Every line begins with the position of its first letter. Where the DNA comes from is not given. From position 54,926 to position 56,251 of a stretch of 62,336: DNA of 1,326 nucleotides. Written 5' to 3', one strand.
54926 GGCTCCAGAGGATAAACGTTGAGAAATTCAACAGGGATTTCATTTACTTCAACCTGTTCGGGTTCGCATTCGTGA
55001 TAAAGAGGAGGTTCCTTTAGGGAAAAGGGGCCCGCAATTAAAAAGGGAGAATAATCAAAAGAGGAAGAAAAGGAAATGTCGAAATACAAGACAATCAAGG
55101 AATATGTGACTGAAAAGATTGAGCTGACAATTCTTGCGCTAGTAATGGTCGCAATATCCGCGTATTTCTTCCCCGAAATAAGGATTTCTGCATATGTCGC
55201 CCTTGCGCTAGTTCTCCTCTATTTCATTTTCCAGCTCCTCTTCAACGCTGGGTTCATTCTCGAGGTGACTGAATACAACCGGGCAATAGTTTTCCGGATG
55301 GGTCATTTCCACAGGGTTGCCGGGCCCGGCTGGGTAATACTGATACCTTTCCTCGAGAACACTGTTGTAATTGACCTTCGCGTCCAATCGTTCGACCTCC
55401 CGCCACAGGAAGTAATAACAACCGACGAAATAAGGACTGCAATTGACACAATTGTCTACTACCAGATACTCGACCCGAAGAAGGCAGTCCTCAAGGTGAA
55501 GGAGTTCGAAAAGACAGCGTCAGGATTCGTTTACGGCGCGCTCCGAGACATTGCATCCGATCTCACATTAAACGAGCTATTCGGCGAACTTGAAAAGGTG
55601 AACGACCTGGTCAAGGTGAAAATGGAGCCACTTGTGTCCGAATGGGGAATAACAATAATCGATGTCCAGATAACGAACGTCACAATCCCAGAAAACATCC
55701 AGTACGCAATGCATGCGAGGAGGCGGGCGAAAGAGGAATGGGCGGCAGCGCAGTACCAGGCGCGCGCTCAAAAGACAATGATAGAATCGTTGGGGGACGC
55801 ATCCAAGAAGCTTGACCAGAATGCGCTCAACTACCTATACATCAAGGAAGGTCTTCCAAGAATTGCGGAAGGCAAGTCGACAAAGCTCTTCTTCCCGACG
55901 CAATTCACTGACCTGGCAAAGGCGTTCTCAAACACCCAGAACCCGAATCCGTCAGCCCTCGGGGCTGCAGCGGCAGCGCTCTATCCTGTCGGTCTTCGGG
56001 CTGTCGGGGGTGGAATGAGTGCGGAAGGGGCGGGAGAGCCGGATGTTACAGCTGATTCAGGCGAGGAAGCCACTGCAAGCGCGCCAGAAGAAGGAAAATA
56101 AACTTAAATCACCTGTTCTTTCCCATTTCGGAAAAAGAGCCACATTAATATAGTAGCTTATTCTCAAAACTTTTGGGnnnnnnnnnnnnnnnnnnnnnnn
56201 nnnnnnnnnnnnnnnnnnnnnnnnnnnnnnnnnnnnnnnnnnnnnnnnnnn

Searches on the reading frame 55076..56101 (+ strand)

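Call 17: search_protein_families(library=pfam, proteins=[window:55076-56101:+], max_evalue=0.00001)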
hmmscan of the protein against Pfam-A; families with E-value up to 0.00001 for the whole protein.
window:55076-56101:+ (341 aa): 1 family
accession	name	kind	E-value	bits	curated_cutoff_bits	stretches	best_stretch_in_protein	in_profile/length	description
PF01145.31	Band_7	-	1.6e-38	132.9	23.6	1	63-233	2-176/176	SPFH domain / Band 7 family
